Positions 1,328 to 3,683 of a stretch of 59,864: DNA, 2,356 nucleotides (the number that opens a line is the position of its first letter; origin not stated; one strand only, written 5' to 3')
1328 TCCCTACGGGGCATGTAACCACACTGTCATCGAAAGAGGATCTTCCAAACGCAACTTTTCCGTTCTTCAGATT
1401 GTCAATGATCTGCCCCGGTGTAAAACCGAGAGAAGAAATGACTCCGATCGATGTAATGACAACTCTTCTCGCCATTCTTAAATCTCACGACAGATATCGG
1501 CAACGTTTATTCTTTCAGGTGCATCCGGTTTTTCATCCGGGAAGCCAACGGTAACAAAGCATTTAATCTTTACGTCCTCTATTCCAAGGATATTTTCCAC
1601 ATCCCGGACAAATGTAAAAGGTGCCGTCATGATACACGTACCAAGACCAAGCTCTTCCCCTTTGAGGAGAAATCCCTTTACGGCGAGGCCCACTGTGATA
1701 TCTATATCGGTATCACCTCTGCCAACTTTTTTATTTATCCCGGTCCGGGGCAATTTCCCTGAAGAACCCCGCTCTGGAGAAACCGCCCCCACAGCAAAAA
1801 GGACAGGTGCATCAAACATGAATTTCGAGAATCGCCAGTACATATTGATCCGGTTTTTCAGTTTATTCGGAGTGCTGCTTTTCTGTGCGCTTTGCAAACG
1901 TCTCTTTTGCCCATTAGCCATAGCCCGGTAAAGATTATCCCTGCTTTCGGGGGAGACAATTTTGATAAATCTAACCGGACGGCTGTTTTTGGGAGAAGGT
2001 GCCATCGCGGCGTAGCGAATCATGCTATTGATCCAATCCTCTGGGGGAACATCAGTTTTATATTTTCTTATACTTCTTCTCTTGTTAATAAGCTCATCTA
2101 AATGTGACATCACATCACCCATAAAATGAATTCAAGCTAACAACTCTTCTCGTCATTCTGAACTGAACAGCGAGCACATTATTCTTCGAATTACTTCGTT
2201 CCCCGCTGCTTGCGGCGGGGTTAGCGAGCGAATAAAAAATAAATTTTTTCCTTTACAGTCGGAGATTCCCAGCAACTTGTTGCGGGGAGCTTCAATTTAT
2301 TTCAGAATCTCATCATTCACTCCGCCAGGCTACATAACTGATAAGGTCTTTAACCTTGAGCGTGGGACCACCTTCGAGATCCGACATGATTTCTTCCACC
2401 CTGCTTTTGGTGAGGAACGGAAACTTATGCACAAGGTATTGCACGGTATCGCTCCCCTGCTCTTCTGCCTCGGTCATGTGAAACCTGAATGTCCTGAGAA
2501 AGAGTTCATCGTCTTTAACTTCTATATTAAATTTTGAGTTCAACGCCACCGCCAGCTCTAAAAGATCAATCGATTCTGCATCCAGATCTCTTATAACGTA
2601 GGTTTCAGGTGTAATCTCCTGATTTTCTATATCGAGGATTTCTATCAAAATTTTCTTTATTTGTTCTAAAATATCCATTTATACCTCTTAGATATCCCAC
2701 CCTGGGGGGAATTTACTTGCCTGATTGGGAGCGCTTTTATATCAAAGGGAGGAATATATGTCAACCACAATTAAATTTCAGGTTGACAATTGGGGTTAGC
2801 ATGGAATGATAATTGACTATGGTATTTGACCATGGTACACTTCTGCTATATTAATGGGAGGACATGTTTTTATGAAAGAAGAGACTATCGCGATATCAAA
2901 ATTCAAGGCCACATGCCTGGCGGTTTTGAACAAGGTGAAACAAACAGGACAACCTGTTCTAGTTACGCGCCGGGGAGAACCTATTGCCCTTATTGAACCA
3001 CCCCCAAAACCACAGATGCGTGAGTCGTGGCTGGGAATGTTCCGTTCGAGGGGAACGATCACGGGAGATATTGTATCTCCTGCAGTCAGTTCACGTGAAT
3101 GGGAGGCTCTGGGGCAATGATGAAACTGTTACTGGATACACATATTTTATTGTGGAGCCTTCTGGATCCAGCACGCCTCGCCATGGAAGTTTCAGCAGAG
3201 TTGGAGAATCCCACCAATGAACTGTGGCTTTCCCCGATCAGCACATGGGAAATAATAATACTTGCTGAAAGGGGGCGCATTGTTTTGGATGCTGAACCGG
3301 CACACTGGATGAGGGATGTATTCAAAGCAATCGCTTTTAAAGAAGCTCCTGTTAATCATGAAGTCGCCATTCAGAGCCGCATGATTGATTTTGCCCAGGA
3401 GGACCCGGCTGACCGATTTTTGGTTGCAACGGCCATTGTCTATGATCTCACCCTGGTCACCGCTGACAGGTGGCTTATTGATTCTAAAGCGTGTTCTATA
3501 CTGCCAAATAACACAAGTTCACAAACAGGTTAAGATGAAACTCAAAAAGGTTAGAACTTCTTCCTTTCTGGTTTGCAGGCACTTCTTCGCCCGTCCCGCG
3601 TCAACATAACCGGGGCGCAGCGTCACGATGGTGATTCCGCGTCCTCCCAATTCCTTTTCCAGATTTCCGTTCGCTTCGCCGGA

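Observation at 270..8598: Biotin regulon carrying its own FAS-II-like module (KAS, ACP, SDR, hot-dog dehydratase, nitroreductase-fold protein)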

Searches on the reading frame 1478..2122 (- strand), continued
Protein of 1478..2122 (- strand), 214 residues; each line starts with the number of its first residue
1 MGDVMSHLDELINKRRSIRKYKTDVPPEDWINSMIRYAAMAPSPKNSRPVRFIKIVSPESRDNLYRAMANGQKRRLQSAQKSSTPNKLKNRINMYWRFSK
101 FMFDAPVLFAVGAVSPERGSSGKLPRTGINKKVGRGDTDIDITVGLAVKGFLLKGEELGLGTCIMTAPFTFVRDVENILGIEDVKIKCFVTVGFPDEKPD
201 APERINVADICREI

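Call 92: search_protein_families(library=pfam, alignment_id=A6, max_evalue=0.1)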
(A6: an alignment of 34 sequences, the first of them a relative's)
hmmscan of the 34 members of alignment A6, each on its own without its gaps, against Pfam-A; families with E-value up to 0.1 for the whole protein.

A. member 1, P0295 (152 aa): 0 families

B. families by the number of members that match (of 34 scanned): 7 families
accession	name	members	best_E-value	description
PF05190.23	MutS_IV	1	0.025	MutS family domain IV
PF01479.30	S4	1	0.038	S4 domain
PF03283.19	PAE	1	0.045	Pectinacetylesterase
PF12888.12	Lipid_bd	1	0.052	Lipid-binding putative hydrolase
PF08900.16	AcaB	1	0.067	Transcriptional regulator AcaB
PF13913.12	zf-C2HC_2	1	0.074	zinc-finger of a C2HC-type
PF10171.14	Tim29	1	0.079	Translocase of the Inner Mitochondrial membrane 29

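Call 93: search_solved_structures(query=A6, max_evalue=10, show_alignments=2)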
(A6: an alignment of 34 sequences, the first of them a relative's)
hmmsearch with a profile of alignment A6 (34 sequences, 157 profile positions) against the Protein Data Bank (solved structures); distinct sequences matched with E-value up to 10: 13.
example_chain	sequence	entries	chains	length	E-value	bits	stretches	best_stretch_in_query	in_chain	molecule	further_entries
8ayi_A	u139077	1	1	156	0.0033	20.2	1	15-126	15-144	Beta-hydroxyacyl-(Acyl-carrier-protein) dehydratase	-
7qv0_A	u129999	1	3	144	0.0056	19.5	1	15-124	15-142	Beta-hydroxyacyl-(Acyl-carrier-protein) dehydratase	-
8ayc_A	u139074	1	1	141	0.0081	19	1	15-122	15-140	Beta-hydroxyacyl-(Acyl-carrier-protein) dehydratase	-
8ayb_A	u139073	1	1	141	0.016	18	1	15-122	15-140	Beta-hydroxyacyl-(Acyl-carrier-protein) dehydratase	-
8ayd_AA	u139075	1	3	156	0.021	17.6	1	15-127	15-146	3-hydroxyacyl-[acyl-carrier-protein] dehydratase FabZ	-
4zw0_A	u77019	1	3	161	0.074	15.8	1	39-122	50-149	3-hydroxyacyl-[acyl-carrier-protein] dehydratase FabZ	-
1u1z_A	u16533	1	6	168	0.62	12.8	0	16-52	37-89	(3R)-hydroxymyristoyl-[acyl carrier protein] dehydratase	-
5buy_A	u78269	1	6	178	0.8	12.5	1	15-54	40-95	3-hydroxyacyl-[acyl-carrier-protein] dehydratase FabZ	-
1zhg_A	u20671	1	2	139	1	12.1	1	15-93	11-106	beta hydroxyacyl-acyl carrier protein dehydratase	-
2okh_A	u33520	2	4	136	1.1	12.1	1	15-93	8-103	Beta-hydroxyacyl-ACP dehydratase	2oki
1z6b_A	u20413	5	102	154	1.1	12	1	15-93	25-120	fatty acid synthesis protein | Beta-hydroxyacyl-ACP dehydratase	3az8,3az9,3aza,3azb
4ick_A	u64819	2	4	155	4.2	10.1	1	35-77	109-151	Bis(5'-nucleosyl)-tetraphosphatase [asymmetrical]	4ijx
3u53_A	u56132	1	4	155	4.2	10.1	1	35-77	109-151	Bis(5'-nucleosyl)-tetraphosphatase [asymmetrical]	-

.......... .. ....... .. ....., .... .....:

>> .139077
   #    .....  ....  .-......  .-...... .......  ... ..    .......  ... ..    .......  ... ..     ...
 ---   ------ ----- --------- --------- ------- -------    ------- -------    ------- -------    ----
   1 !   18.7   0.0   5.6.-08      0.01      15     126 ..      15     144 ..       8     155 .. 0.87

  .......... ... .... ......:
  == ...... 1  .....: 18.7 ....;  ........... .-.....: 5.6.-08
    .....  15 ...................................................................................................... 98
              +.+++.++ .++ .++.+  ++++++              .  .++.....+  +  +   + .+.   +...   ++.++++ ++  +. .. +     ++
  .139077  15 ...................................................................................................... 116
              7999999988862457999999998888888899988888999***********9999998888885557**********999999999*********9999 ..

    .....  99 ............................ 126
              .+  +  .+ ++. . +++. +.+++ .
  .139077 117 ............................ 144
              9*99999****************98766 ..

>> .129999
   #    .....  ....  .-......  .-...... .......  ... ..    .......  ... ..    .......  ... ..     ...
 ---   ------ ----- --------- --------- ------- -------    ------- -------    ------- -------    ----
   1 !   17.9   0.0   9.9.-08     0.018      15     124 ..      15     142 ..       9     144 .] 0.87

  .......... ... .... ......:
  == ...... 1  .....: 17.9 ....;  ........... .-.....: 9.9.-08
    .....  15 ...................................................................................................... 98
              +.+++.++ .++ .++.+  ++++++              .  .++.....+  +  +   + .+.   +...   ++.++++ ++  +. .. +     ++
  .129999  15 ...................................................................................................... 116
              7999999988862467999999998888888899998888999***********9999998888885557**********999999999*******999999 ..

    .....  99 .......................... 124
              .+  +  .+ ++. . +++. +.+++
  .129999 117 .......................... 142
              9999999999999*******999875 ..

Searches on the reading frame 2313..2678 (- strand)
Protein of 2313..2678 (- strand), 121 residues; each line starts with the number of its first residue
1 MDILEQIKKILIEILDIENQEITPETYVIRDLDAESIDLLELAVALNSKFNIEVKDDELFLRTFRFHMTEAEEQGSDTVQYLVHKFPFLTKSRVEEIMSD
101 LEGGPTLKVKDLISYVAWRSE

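Call 3: search_protein_families(library=pfam, proteins=[window:2313-2678:-], max_evalue=0.01)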
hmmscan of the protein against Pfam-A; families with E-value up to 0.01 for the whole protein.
window:2313-2678:- (121 aa): 1 family
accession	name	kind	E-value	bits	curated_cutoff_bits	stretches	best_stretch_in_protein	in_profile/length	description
PF00550.31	PP-binding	-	8.5e-09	36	20.8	1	5-60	1-55/67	Phosphopantetheine attachment site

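Call 4: search_protein_families(library=ncbifam, proteins=[window:2313-2678:-], max_evalue=0.01)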
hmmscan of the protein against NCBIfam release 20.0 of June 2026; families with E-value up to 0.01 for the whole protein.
window:2313-2678:- (121 aa): 15 families
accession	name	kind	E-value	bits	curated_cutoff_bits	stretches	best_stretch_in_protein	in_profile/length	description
NF002148.0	PRK00982.1-2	subfamily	2.5e-13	49.7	71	1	2-58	4-60/79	acyl carrier protein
NF002151.0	PRK00982.1-5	equivalog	1.4e-12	47.6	92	1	2-58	3-59/78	acyl carrier protein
TIGR00517.1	acyl_carrier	equivalog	8.6e-12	44.8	70.45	1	2-58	3-59/77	acyl carrier protein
NF002149.0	PRK00982.1-3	equivalog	9.9e-12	44.6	106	1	2-58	3-59/78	acyl carrier protein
NF002150.0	PRK00982.1-4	subfamily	4.4e-11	42.9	66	1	1-58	4-61/80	acyl carrier protein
NF002147.0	PRK00982.1-1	equivalog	3.2e-10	39.7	84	1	2-59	7-64/83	acyl carrier protein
NF040636.1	AcpM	exception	3.8e-10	39.7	146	1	2-63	5-67/93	meromycolate extension acyl carrier protein AcpM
NF006031.0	PRK08172.1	equivalog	6.2e-09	36.4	76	1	1-59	3-61/82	acyl carrier protein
NF005079.0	PRK06508.1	equivalog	3.9e-08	33.6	83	1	4-55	5-56/93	acyl carrier protein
NF003757.0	PRK05350.1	equivalog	4.9e-08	33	65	1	2-58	6-62/83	acyl carrier protein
NF058660.1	cispen_ACP_AmcB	equivalog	7.6e-05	22.8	80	1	2-64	1-65/80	cispentacin biosynthesis acyl carrier protein AmcB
NF009104.0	PRK12449.1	equivalog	7.7e-05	22.6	70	1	2-58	5-61/80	acyl carrier protein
NF006617.0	PRK09184.1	subfamily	0.00033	20.6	70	1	7-58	18-73/96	phosphopantetheine-binding protein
NF005798.0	PRK07639.1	equivalog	0.0021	18.4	100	1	4-65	7-69/91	petrobactin biosynthesis protein AsbD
NF041750.1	Drt5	equivalog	0.0035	16.3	550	1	5-92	263-348/484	antiviral reverse transcriptase Drt5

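Call 35: find_homologous_proteins(query=window:2313-2678:-, max_evalue=0.001)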
Query window:2313-2678:- (121 aa): 391 proteins with E <= 0.001 among 406 candidates; the best 120 are listed.
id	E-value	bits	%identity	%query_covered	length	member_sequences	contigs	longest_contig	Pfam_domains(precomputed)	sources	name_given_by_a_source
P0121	3.7e-70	251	100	100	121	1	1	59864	PF00550.32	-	-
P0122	1.8e-61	223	91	98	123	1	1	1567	PF00550.32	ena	-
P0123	4.5e-61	222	89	98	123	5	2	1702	PF00550.32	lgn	-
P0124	6.6e-61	221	89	100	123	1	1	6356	PF00550.32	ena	-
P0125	2.5e-60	219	87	98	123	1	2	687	PF00550.32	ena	-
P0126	3.9e-60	219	87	100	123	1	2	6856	PF00550.32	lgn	-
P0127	4.5e-60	218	87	100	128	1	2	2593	PF00550.32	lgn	-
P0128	9.2e-60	217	85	100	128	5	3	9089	PF00550.32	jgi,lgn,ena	-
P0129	1.9e-59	216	86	100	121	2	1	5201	PF00550.32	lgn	-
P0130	2.1e-59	216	85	100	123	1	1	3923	PF00550.32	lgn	-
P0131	2.3e-59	216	87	98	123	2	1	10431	PF00550.32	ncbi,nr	ncbi:MAG: phosphopantetheine-binding protein [Thermodesulfobacteriota bacterium]|nr:phosphopantethei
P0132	5.2e-59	215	86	100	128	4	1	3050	PF00550.32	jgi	jgi:acyl carrier protein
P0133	9.5e-59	214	86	100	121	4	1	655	PF00550.32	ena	-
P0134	1.9e-58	213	85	100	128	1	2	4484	PF00550.32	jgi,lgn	jgi:acyl carrier protein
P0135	3.2e-58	212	85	100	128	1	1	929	PF00550.32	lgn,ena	-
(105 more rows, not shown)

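Call 47: predict_structure(alignment_id=A2)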
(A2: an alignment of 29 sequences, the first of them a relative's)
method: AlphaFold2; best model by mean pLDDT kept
length: 121 residues; sequences in the alignment: 29
mean_pLDDT: 86.7   pTM: 0.77
mean pLDDT of the five models: 86.7, 63.8, 59.9, 59.4, 56.6
residues with pLDDT >= 90: 52; 70-90: 62; 50-70: 7; < 50: 0
segments of 3 or more residues with pLDDT < 50: none
pLDDT, mean of each block of 10 residues (from residue 1): 86 82 87 86 91 81 88 93 92 89 76 89 79
secondary structure, 60 per line:
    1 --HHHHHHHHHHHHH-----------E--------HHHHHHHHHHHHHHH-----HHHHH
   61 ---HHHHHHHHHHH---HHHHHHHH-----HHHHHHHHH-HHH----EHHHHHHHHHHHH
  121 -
elements in order: H3-15 H36-50 H56-60 H64-74 H78-85 H91-99 H109-120

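Call 49: search_solved_structures(query=A2, max_evalue=0.01, show_alignments=2)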
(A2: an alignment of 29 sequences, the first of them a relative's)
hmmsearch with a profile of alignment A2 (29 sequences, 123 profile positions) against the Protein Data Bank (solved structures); distinct sequences matched with E-value up to 0.01: 75 (the best 60 are shown).
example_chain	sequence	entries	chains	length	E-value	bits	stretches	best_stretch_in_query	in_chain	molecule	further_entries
8jfg_G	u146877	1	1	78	5.3e-11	45.9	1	1-58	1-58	Acyl carrier protein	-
8jfn_B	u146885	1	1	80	6e-11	45.7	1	1-58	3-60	Acyl carrier protein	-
8jfh_E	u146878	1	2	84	6.9e-11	45.5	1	1-58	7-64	Acyl carrier protein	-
2ehs_A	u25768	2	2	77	7.2e-11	45.4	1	4-58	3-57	Acyl carrier protein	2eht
5h9g_A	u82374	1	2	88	7.2e-11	45.4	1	1-58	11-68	Acyl carrier protein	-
4zjb_G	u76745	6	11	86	7.4e-11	45.4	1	1-58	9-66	Acyl carrier protein | Acyl carrier protein,Acyl carrier protein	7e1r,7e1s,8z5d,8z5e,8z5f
8jfi_G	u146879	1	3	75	2.3e-10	43.8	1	5-58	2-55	Acyl carrier protein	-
5h9h_A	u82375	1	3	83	5.4e-10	42.6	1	1-58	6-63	Acyl carrier protein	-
6ihc_G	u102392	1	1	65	1.3e-09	41.4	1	7-58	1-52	holo-form acyl carrier protein (holo-ACP)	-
1klp_A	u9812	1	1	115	2.2e-09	40.6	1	2-102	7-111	MEROMYCOLATE EXTENSION ACYL CARRIER PROTEIN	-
2qnw_A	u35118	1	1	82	4.1e-09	39.8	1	3-59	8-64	Acyl carrier protein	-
6lvt_A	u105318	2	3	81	4.5e-09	39.6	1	2-59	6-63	Acyl carrier protein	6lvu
2fq0_A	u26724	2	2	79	5e-09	39.5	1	4-65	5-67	acyl carrier protein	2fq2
3gzl_A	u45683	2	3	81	5.9e-09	39.2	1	4-65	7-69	Acyl carrier protein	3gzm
9ka6_C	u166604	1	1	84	2.3e-08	37.3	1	1-58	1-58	Acyl carrier protein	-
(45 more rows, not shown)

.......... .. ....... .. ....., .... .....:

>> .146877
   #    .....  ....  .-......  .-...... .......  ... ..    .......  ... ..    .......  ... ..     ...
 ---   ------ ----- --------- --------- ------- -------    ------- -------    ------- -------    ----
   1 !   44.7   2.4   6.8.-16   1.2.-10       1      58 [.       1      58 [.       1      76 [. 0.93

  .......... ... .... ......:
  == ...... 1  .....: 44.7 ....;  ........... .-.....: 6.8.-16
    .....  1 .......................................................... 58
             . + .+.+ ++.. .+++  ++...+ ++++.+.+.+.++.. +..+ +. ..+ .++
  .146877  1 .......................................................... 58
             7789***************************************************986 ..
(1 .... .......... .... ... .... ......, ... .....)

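Call 50: fold_search(model_id=the predicted structure, library=pdb)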
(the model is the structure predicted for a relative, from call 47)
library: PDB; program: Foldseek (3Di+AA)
matches with E <= 10: 322; with E <= 0.001: 0
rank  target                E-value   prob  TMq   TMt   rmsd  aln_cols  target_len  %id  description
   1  2qnw                  4.8e-03  1.00  0.53  0.77   3.8       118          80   22  Toxoplasma gondii apicoplast-targeted acyl carrier protein (released 2007-07-31)
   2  4etw_B                8.0e-03  1.00  0.52  0.81   3.7       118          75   23  Structure of the Enzyme-ACP Substrate Gatekeeper Complex Required for Biotin Synthesis (released 2012-10-17)
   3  9mvz_G                1.2e-02  1.00  0.52  0.75   4.4       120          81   22  Tripartite complex of MmpL5-S5-AcpM from Mycolicibacterium smegmatis (released 2025-07-30)
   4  3lmo                  1.2e-02  1.00  0.54  0.68   4.7       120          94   21  Crystal Structure of specialized acyl carrier protein (RPA2022) from Rhodopseudomonas palustris, Northeast Structural Ge (released 2010-02-16)
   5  3ejb_C                1.3e-02  1.00  0.51  0.78   3.5       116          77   23  Crystal Structure of P450BioI in complex with tetradecanoic acid ligated Acyl Carrier Protein (released 2008-10-07)
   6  2kw2_MODEL_1_A        1.3e-02  1.00  0.55  0.65   5.3       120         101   21  Solution NMR of the specialized acyl carrier protein (RPA2022) from Rhodopseudomonas palustris, Northeast Stru (released 2010-04-21)
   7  2ehs                  1.6e-02  1.00  0.51  0.80   3.6       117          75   24  Crystal structure of acyl carrier protein from Aquifex aeolicus (form 1) (released 2007-09-11)
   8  8jfh_E                1.6e-02  1.00  0.51  0.75   3.3       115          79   23  Crystal structure of 3-oxoacyl-ACP reductase FabG in complex with NADP+ and 3-keto-octanoyl-ACP from Helicobacter pylo (released 2023-11-15)
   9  3gzl                  1.7e-02  1.00  0.54  0.79   3.3       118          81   22  Crystal Structure of holo PfACP Disulfide-Linked Dimer (released 2009-04-21)
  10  9mx0_B                1.7e-02  1.00  0.50  0.71   4.4       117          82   21  Cluster of bipartite complex of MmpL5-AcpM from Mycolicibacterium smegmatis (released 2025-07-30)
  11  3eje_E                1.8e-02  1.00  0.51  0.79   3.5       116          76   24  Crystal Structure of P450BioI in complex with octadec-9Z-enoic acid ligated Acyl Carrier Protein (released 2008-10-07)
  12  4ihf_H                1.8e-02  1.00  0.51  0.79   3.7       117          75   23  Chasing Acyl Carrier Protein Through a Catalytic Cycle of Lipid A Production (released 2013-11-13)
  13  2n57_MODEL_1_A        2.2e-02  1.00  0.51  0.74   4.0       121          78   22  NMR structure of Acyl carrier protein from Brucella melitensis (released 2015-07-22)
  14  1x3o                  2.3e-02  1.00  0.55  0.80   3.5       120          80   22  Crystal structure of the acyl carrier protein from thermus thermophilus HB8 (released 2006-05-16)
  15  3eje_G                2.3e-02  1.00  0.50  0.78   3.5       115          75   24  Crystal Structure of P450BioI in complex with octadec-9Z-enoic acid ligated Acyl Carrier Protein (released 2008-10-07)
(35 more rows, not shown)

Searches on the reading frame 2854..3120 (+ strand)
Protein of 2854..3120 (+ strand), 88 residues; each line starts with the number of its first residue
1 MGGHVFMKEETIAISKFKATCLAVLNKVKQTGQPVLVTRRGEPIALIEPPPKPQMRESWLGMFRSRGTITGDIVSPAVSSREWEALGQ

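Call 3: search_protein_families(library=pfam, proteins=[window:2854-3120:+], max_evalue=0.01)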
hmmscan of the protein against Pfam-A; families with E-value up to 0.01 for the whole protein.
window:2854-3120:+ (88 aa): 1 family
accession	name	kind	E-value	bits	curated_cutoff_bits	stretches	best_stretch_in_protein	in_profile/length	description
PF02604.26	PhdYeFM_antitox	-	5.7e-06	26.4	29.8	1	10-47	2-39/74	Antitoxin Phd_YefM, type II toxin-antitoxin system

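Call 4: search_protein_families(library=ncbifam, proteins=[window:2854-3120:+], max_evalue=0.01)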
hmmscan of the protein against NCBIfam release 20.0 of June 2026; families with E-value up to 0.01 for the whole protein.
window:2854-3120:+ (88 aa): 1 family
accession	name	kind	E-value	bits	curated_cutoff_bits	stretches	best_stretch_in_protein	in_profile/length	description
TIGR01552.1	phd_fam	subfamily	3.1e-06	26.5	20.8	1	11-45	1-34/53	type II toxin-antitoxin system prevent-host-death family antitoxin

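Call 80: search_protein_families(library=padloc, proteins=[window:2854-3120:+], max_evalue=0.001)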
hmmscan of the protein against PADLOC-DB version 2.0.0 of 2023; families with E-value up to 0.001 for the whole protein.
window:2854-3120:+ (88 aa): 0 families

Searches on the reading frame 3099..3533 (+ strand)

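Call 3: search_protein_families(library=pfam, proteins=[window:3099-3533:+], max_evalue=0.01)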
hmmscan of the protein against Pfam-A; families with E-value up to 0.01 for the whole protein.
window:3099-3533:+ (144 aa): 1 family
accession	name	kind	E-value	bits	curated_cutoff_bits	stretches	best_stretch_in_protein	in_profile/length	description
PF01850.27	PIN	-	2.2e-10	41.6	23.6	1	11-124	2-112/120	PIN domain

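Call 4: search_protein_families(library=ncbifam, proteins=[window:3099-3533:+], max_evalue=0.01)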
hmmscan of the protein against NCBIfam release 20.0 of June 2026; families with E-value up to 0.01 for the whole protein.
window:3099-3533:+ (144 aa): 0 families

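Call 80: search_protein_families(library=padloc, proteins=[window:3099-3533:+], max_evalue=0.001)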
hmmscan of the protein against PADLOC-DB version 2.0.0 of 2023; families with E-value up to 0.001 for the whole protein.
window:3099-3533:+ (144 aa): 0 families
